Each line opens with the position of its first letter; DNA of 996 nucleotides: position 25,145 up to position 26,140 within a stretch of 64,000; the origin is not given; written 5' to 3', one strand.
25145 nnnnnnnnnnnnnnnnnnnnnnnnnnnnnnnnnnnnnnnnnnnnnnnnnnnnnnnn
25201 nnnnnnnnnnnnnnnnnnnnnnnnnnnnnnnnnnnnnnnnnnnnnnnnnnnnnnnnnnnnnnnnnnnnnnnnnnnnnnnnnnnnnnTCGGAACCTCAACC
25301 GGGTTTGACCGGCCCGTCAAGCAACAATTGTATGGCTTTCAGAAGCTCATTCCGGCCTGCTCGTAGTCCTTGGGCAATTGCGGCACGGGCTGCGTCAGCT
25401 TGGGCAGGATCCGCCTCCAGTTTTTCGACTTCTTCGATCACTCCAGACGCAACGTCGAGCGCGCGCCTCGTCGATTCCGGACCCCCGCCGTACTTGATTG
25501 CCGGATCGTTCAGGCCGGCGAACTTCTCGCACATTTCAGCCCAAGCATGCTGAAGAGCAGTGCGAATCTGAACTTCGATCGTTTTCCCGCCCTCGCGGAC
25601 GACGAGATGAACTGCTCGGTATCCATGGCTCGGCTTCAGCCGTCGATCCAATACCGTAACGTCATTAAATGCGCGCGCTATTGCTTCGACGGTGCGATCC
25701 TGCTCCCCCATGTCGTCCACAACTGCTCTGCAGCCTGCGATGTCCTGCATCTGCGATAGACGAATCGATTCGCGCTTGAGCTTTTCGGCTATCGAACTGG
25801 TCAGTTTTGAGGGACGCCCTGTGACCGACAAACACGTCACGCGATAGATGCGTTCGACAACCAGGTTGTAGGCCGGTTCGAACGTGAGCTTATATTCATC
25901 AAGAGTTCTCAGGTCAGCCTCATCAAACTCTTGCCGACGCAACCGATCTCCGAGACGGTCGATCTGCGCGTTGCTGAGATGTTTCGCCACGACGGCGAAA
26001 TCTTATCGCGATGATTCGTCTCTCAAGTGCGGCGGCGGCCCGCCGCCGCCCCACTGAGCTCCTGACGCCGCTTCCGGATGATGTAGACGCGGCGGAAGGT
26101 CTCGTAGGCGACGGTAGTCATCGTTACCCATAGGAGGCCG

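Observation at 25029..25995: Low-GC island encoding a stand-alone RelA/SpoT synthetase-domain protein plus overlapping small ORF: candidate toxSAS-type toxin-antitoxin / abortive-infection pair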

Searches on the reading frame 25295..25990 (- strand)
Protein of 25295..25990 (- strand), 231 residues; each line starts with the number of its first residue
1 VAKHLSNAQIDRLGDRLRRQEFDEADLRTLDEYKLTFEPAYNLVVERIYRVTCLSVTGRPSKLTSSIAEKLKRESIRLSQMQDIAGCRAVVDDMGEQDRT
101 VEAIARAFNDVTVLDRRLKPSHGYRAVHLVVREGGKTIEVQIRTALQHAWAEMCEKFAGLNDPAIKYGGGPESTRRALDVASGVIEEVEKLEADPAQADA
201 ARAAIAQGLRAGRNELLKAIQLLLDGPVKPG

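Call 4: search_protein_families(library=pfam, proteins=[window:25295-25990:-], max_evalue=0.1)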
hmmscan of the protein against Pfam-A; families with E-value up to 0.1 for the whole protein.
window:25295-25990:- (231 aa): 2 families
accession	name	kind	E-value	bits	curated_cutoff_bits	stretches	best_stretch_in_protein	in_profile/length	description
PF04607.23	RelA_SpoT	-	7.1e-15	55.7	27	1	62-152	4-99/113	Region found in RelA / SpoT proteins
PF20188.4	DUF6551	-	0.084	12.8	26.8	0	98-161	12-71/242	Family of unknown function (DUF6551)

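Call 5: search_protein_families(library=padloc, proteins=[window:25295-25990:-], max_evalue=1)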
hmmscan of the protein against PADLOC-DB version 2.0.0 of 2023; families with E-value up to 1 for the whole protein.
window:25295-25990:- (231 aa): 1 family
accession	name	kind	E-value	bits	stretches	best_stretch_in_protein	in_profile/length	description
PDLC04999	PDC-S33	-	5.6e-32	109.5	1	3-214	6-237/349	-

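Call 6: search_protein_families(library=ncbifam, proteins=[window:25295-25990:-], max_evalue=1)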
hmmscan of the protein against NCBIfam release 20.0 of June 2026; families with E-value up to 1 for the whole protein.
window:25295-25990:- (231 aa): 4 families
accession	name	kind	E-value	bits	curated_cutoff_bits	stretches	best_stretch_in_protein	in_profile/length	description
NF053588.1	GTPPhKinYjbM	equivalog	5.8e-08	32.7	320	1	52-153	36-151/201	GTP diphosphokinase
TIGR00691.1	spoT_relA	subfamily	2.3e-06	26.2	499.2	1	55-153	207-308/687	RelA/SpoT family protein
NF008124.0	PRK10872.1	equivalog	8.9e-06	24.5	728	1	55-153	248-349/744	GTP diphosphokinase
NF011409.0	PRK14835.1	equivalog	0.13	11.6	425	0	181-224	147-189/279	isoprenyl transferase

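Call 7: search_solved_structures(query=window:25295-25990:-, max_evalue=1, show_alignments=3)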
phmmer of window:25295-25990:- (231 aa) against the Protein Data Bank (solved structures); distinct sequences matched with E-value up to 1: 18.
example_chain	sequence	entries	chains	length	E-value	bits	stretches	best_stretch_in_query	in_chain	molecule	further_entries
5f2v_V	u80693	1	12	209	2.5e-08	37.3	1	56-203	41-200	GTP pyrophosphokinase YjbM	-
5ded_D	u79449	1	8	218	2.8e-08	37.1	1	56-203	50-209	GTP pyrophosphokinase YjbM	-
5dec_A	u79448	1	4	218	2.8e-08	37.1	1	56-203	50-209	GTP pyrophosphokinase YjbM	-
9erv_A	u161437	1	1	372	2e-07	34.3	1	72-168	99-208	RelA/SpoT family protein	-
7ztb_A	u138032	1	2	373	2e-07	34.3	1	72-168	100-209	RelA/SpoT family protein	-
3l9d_A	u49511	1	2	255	3.1e-06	30.5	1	19-188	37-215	Putative GTP pyrophosphokinase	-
5iqr_8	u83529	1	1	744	0.00019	24.6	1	55-153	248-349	GTP pyrophosphokinase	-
5kps_A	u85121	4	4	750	0.00019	24.6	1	55-153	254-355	GTP pyrophosphokinase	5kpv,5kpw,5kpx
5l3p_z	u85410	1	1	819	0.00022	24.4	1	55-153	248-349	GTP pyrophosphokinase,GTP pyrophosphokinase,GTP pyrophosphokinase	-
6s2t_A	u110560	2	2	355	0.017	18.2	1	54-104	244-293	(P)ppGpp synthetase I, SpoT/RelA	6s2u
7ohg_A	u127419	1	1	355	0.017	18.2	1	54-104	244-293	Guanosine-3',5'-bis(Diphosphate) 3'-pyrophosphohydrolase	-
6s2v_A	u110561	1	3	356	0.018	18.2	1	54-104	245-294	(P)ppGpp synthetase I, SpoT/RelA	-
9s6k_B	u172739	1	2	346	0.065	16.3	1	56-153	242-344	GTP pyrophosphokinase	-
1vj7_A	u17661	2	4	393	0.12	15.5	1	56-152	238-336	Bifunctional RELA/SPOT | Bifunctional (p)ppGpp synthase/hydrolase RelA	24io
5xnx_A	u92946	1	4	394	0.2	14.8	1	55-152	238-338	Bifunctional (p)ppGpp synthase/hydrolase RelA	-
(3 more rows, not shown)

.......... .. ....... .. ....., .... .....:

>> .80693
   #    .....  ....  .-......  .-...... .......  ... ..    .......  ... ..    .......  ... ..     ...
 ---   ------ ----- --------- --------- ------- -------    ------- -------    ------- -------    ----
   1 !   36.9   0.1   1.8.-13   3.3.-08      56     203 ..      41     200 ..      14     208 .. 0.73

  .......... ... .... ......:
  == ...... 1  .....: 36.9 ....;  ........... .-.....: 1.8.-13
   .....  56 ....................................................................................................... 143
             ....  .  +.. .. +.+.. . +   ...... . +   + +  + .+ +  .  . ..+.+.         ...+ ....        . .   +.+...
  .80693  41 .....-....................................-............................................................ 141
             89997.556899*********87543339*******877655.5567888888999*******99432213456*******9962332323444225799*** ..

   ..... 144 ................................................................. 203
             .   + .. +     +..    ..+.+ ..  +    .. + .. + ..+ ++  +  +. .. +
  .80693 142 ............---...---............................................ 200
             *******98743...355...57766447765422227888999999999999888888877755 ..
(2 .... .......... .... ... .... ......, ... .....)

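Call 9: search_protein_families(library=phrogs, proteins=[window:25295-25990:-], max_evalue=1)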
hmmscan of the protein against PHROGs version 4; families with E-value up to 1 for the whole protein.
window:25295-25990:- (231 aa): 5 families
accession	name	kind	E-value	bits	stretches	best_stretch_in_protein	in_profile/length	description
phrog_4773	-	unknown function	1e-25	91.6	1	7-211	13-239/353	-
phrog_9640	-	unknown function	5.5e-06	26.9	1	51-153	38-163/365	-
phrog_32462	-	unknown function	9.4e-05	22.6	1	134-193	147-201/330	-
phrog_1341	-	unknown function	0.18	13.2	1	21-50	33-63/109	-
phrog_2211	-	unknown function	0.46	10.7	1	122-156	163-201/395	-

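Call 10: find_homologous_proteins(query=window:25295-25990:-, max_evalue=0.00001)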
Query window:25295-25990:- (231 aa): 2454 proteins with E <= 0.00001 among 3608 candidates; the best 120 are listed.
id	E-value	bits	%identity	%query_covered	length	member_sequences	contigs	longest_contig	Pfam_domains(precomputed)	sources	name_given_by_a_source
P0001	8.7e-143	491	99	100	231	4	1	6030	PF04607.24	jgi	jgi:ppGpp synthetase/RelA/SpoT-type nucleotidyltranferase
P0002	1.1e-93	331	70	99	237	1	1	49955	PF04607.24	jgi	jgi:GTP pyrophosphokinase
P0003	1.2e-90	321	69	98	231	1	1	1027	PF04607.24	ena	-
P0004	3.8e-88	313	68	98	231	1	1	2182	PF04607.24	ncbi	-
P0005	1.6e-84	301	90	70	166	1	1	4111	PF04607.24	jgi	jgi:ppGpp synthetase/RelA/SpoT-type nucleotidyltranferase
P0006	3.8e-83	297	63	99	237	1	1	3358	PF04607.24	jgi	jgi:putative GTP pyrophosphokinase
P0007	1.8e-82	294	64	97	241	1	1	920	PF04607.24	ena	-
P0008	8.2e-82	292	62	96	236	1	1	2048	PF04607.24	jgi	-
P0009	8.6e-81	289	62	98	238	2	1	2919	PF04607.24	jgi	jgi:ppGpp synthetase/RelA/SpoT-type nucleotidyltranferase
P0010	1.8e-80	288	62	96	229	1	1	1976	PF04607.24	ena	-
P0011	2.7e-79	284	67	87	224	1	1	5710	PF04607.24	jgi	jgi:ppGpp synthetase/RelA/SpoT-type nucleotidyltranferase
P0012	3.1e-79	284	69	83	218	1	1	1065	PF04607.24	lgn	-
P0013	3.1e-79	284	62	96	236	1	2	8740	PF04607.24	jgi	jgi:putative GTP pyrophosphokinase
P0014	3.6e-79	284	61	97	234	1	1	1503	PF04607.24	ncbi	-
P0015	5.0e-79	283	64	97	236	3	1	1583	PF04607.24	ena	-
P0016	2.1e-78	281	59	100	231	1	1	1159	PF04607.24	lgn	-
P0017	2.8e-78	281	62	97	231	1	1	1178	PF04607.24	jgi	jgi:ppGpp synthetase/RelA/SpoT-type nucleotidyltranferase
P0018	7.2e-78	279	59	97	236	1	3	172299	PF04607.24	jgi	jgi:putative GTP pyrophosphokinase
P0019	1.3e-77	278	64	96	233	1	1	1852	PF04607.24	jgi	jgi:ppGpp synthetase/RelA/SpoT-type nucleotidyltranferase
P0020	1.7e-77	278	63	96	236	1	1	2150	PF04607.24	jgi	jgi:putative GTP pyrophosphokinase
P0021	3.0e-77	277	59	97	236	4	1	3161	PF04607.24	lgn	-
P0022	4.1e-77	277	63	97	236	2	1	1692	PF04607.24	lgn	-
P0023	7.9e-77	276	62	97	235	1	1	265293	PF04607.24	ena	-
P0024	1.6e-76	275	60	98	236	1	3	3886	PF04607.24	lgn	-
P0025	3.2e-76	274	66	87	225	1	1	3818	PF04607.24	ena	-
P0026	1.5e-75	272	60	94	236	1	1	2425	PF04607.24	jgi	jgi:ppGpp synthetase/RelA/SpoT-type nucleotidyltranferase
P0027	3.3e-75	271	67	82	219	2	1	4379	PF04607.24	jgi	jgi:ppGpp synthetase/RelA/SpoT-type nucleotidyltranferase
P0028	2.1e-74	268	58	97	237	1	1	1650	PF04607.24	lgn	-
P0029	7.7e-74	266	60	97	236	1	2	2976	PF04607.24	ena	-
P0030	2.9e-73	264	59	94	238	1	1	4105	PF04607.24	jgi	jgi:putative GTP pyrophosphokinase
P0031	3.6e-72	261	55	100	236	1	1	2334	PF04607.24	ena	-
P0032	1.0e-71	259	58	97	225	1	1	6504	PF04607.24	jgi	jgi:ppGpp synthetase/RelA/SpoT-type nucleotidyltranferase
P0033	1.5e-71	259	63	85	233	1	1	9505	PF04607.24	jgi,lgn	jgi:ppGpp synthetase/RelA/SpoT-type nucleotidyltranferase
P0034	2.0e-71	258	59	95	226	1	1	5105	PF04607.24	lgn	-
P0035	2.7e-71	258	58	95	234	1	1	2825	PF04607.24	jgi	jgi:putative GTP pyrophosphokinase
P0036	1.3e-70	256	56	95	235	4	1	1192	PF04607.24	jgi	-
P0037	2.5e-70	255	58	95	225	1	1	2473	PF04607.24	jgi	jgi:putative GTP pyrophosphokinase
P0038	3.2e-70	254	56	95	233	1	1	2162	PF04607.24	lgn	-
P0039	4.8e-70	254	56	94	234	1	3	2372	PF04607.24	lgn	-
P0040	7.1e-70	253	61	86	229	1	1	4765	PF04607.24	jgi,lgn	-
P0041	8.7e-70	253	58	95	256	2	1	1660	PF04607.24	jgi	jgi:ppGpp synthetase/RelA/SpoT-type nucleotidyltranferase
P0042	1.9e-69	252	59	94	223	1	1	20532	PF04607.24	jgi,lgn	jgi:ppGpp synthetase/RelA/SpoT-type nucleotidyltranferase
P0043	3.5e-69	251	55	95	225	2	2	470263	PF04607.24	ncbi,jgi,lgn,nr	ncbi:MAG: pyrophosphokinae [Thermoanaerobaculia bacterium]|jgi:ppGpp synthetase/RelA/SpoT-type nucle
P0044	6.1e-69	250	55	97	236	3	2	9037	PF04607.24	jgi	-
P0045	9.3e-69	250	62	84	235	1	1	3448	PF04607.24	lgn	-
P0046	1.5e-68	249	66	76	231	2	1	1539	PF04607.24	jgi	jgi:ppGpp synthetase/RelA/SpoT-type nucleotidyltranferase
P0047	3.2e-68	248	55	95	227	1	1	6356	PF04607.24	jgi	jgi:ppGpp synthetase/RelA/SpoT-type nucleotidyltranferase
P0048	7.5e-68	247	56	95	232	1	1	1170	PF04607.24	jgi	jgi:ppGpp synthetase/RelA/SpoT-type nucleotidyltranferase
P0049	1.1e-67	246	58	95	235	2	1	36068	PF04607.24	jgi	jgi:ppGpp synthetase/RelA/SpoT-type nucleotidyltranferase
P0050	6.5e-67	244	62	82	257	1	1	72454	PF04607.24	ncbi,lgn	-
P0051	1.1e-66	243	56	96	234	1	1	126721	PF04607.24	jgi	jgi:putative GTP pyrophosphokinase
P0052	1.2e-66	243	57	92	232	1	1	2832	PF04607.24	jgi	jgi:putative GTP pyrophosphokinase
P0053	1.3e-66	243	56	95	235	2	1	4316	PF04607.24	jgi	-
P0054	1.7e-66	242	60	83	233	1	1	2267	PF04607.24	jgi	jgi:putative GTP pyrophosphokinase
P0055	2.8e-66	241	60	83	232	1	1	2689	PF04607.24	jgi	-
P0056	1.3e-65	239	57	96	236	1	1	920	PF04607.24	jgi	jgi:ppGpp synthetase/RelA/SpoT-type nucleotidyltranferase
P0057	5.6e-65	237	56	94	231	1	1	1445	PF04607.24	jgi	jgi:ppGpp synthetase/RelA/SpoT-type nucleotidyltranferase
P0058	9.0e-65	237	56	91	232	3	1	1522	PF04607.24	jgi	jgi:putative GTP pyrophosphokinase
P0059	2.9e-64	235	54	95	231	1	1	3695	PF04607.24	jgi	jgi:putative GTP pyrophosphokinase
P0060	3.0e-64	235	55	97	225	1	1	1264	PF04607.24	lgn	-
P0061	5.1e-64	234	59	81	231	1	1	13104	PF04607.24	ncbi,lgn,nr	ncbi:MAG: RelA/SpoT domain-containing protein [Acidobacteria bacterium]|nr:RelA/SpoT domain-containi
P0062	7.8e-64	233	53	96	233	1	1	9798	PF04607.24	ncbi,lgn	-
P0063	4.8e-63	231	53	97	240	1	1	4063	PF04607.24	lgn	-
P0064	8.1e-63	230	57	84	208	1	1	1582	PF04607.24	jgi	jgi:ppGpp synthetase/RelA/SpoT-type nucleotidyltranferase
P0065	9.1e-63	230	56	85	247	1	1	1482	PF04607.24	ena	-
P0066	1.7e-62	229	54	94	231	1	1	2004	PF04607.24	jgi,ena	-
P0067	1.7e-62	229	56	85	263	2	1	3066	PF04607.24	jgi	jgi:putative GTP pyrophosphokinase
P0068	1.7e-62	229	51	96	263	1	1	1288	PF04607.24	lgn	-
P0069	2.8e-62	228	56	82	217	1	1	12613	PF04607.24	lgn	-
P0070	3.5e-62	228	55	87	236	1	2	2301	PF04607.24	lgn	-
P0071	5.1e-62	228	52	97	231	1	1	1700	PF04607.24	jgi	-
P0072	7.5e-62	227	55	80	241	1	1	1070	PF04607.24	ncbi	-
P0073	9.1e-62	227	57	85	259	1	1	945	PF04607.24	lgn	-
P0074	1.8e-61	226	51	88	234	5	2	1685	PF04607.24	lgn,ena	-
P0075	2.1e-61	226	51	95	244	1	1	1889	PF04607.24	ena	-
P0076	2.1e-61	225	50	96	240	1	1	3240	PF04607.24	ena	-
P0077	2.4e-61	225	54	87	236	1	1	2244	PF04607.24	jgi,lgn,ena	jgi:ppGpp synthetase/RelA/SpoT-type nucleotidyltranferase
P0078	2.4e-61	225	55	81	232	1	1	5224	PF04607.24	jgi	jgi:ppGpp synthetase/RelA/SpoT-type nucleotidyltranferase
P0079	3.3e-61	225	51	96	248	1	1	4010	PF04607.24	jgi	jgi:putative GTP pyrophosphokinase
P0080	5.1e-61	224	56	82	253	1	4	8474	PF04607.24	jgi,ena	-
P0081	5.5e-61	224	49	94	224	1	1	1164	PF04607.24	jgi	jgi:ppGpp synthetase/RelA/SpoT-type nucleotidyltranferase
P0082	5.6e-61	224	51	96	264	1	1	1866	PF04607.24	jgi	jgi:putative GTP pyrophosphokinase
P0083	5.9e-61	224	50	96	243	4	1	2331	PF04607.24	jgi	jgi:putative GTP pyrophosphokinase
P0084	7.4e-61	224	54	87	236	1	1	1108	PF04607.24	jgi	jgi:putative GTP pyrophosphokinase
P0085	1.0e-60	223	56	82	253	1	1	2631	PF04607.24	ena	-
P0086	1.3e-60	223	52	93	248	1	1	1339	PF04607.24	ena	-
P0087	1.3e-60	223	52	96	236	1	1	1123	PF04607.24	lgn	-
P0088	1.3e-60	223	53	86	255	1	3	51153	PF04607.24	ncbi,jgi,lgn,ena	-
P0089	1.8e-60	222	55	84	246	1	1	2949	PF04607.24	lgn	-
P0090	2.1e-60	222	54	85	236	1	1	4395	PF04607.24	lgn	-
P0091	2.2e-60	222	49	98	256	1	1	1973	PF04607.24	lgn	-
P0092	2.2e-60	222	53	89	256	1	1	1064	PF04607.24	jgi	jgi:putative GTP pyrophosphokinase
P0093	2.4e-60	222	54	83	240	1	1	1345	PF04607.24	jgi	-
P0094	2.4e-60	222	56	84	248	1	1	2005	PF04607.24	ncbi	-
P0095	2.5e-60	222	50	94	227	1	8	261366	PF04607.24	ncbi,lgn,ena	-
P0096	2.7e-60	222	53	90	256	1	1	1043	PF04607.24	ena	-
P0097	2.9e-60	222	55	87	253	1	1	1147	PF04607.24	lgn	-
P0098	3.0e-60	222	56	84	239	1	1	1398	PF04607.24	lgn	-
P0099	3.3e-60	222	55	84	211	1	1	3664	PF04607.24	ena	-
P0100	3.4e-60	222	57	83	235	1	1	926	PF04607.24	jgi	jgi:putative GTP pyrophosphokinase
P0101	3.6e-60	221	50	93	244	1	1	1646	PF04607.24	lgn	-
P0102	3.6e-60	221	51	97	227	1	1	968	PF04607.24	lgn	-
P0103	3.7e-60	221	48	97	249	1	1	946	PF04607.24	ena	-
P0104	4.2e-60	221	56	83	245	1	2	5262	PF04607.24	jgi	jgi:putative GTP pyrophosphokinase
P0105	5.0e-60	221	52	99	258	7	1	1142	PF04607.24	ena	-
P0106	5.2e-60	221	57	83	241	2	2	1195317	PF04607.24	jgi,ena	jgi:ppGpp synthetase/RelA/SpoT-type nucleotidyltranferase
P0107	5.5e-60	221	49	99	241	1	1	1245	PF04607.24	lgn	-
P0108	5.7e-60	221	55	84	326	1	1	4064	PF04607.24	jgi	jgi:ppGpp synthetase/RelA/SpoT-type nucleotidyltranferase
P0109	7.2e-60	220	56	84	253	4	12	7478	PF04607.24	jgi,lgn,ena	jgi:ppGpp synthetase/RelA/SpoT-type nucleotidyltranferase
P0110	7.5e-60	220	52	94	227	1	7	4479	PF04607.24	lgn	-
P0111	7.5e-60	220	49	98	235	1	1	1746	PF04607.24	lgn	-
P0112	9.6e-60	220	56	86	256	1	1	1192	PF04607.24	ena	-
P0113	1.0e-59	220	56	83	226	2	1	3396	PF04607.24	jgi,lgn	jgi:putative GTP pyrophosphokinase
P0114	1.1e-59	220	48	97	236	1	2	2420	PF04607.24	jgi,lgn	jgi:putative GTP pyrophosphokinase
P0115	1.1e-59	220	50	97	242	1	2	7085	PF04607.24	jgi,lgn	jgi:putative GTP pyrophosphokinase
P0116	1.1e-59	220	55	83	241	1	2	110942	PF04607.24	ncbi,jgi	ncbi:MAG TPA: hypothetical protein VF791_08400 [Pyrinomonadaceae bacterium]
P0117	1.2e-59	220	54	82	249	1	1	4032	PF04607.24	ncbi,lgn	-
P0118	1.2e-59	220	53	91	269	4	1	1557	PF04607.24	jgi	jgi:putative GTP pyrophosphokinase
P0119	1.4e-59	220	55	83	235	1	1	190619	PF04607.24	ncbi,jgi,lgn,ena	ncbi:MAG TPA: hypothetical protein VF659_17995 [Pyrinomonadaceae bacterium]|jgi:ppGpp synthetase/Rel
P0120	1.4e-59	220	55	85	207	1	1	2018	PF04607.24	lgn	-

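Call 12: find_encoding_contigs(protein=P0002, flank=4000, max_places=2)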
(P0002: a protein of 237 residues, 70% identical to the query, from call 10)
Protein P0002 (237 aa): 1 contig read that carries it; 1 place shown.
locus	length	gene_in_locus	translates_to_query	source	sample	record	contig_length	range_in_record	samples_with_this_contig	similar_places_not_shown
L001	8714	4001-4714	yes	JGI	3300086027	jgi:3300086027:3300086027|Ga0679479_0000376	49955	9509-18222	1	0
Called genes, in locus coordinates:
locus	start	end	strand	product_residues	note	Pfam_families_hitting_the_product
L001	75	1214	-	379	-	PF07143:AttH, PF17186:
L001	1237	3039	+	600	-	PF07719:TPR_2 (faint), PF13428:TPR_14 (faint), PF13432:TPR_16 (faint), PF00027:cNMP_binding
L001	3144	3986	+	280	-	PF01569:PAP2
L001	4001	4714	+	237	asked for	PF04607:RelA_SpoT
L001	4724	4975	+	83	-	-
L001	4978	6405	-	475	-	PF03631:Virul_fac_BrkB, PF02082:Rrf2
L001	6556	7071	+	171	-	-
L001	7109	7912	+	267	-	-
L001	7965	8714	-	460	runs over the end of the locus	PF07690:MFS_1, PF00854:PTR2, PF07690:MFS_1 (weak)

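Call 13: find_encoding_contigs(protein=P0043, flank=4000, max_places=2)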
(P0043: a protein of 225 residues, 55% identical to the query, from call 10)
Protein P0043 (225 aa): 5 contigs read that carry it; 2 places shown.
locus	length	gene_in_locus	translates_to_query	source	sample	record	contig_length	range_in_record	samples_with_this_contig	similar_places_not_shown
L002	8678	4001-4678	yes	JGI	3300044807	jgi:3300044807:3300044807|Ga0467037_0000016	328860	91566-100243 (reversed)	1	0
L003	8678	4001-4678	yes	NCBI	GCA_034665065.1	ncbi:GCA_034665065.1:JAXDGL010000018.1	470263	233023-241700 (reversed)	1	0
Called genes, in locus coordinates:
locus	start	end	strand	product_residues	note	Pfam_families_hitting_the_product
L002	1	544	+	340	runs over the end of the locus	PF04613:LpxD, PF25087:GMPPB_C, PF25084:LbH_EIF2B, PF00132:Hexapep (weak), PF14602:Hexapep_2 (faint), PF00132:Hexapep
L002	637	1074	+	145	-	PF22817:ApeP-like, PF07977:FabA, PF22818:ApeI-like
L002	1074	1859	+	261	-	PF25084:LbH_EIF2B (faint), PF25087:GMPPB_C (faint), PF00132:Hexapep, PF13720:Acetyltransf_11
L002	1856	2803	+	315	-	PF01118:Semialdhyde_dh (weak), PF01408:GFO_IDH_MocA, PF22725:GFO_IDH_MocA_C3, PF02894:GFO_IDH_MocA_C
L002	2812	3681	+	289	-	PF01048:PNP_UDP_1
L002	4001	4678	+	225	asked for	PF04607:RelA_SpoT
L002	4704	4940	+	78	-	-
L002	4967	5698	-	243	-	PF00072:Response_reg, PF04397:LytTR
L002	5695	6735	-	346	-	PF06580:His_kinase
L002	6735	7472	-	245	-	PF22570:LiaF-TM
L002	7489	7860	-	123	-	PF18917:LiaI-LiaF-like_TM1, PF22570:LiaF-TM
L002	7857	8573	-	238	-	PF18917:LiaI-LiaF-like_TM1, PF22570:LiaF-TM, PF18917:LiaI-LiaF-like_TM1, PF09922:LiaF-like_C (weak)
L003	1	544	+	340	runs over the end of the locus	PF04613:LpxD, PF25087:GMPPB_C, PF25084:LbH_EIF2B, PF00132:Hexapep (weak), PF14602:Hexapep_2 (faint), PF00132:Hexapep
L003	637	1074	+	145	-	PF22817:ApeP-like, PF07977:FabA, PF22818:ApeI-like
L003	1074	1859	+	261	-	PF25084:LbH_EIF2B (faint), PF25087:GMPPB_C (faint), PF00132:Hexapep, PF13720:Acetyltransf_11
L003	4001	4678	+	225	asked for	PF04607:RelA_SpoT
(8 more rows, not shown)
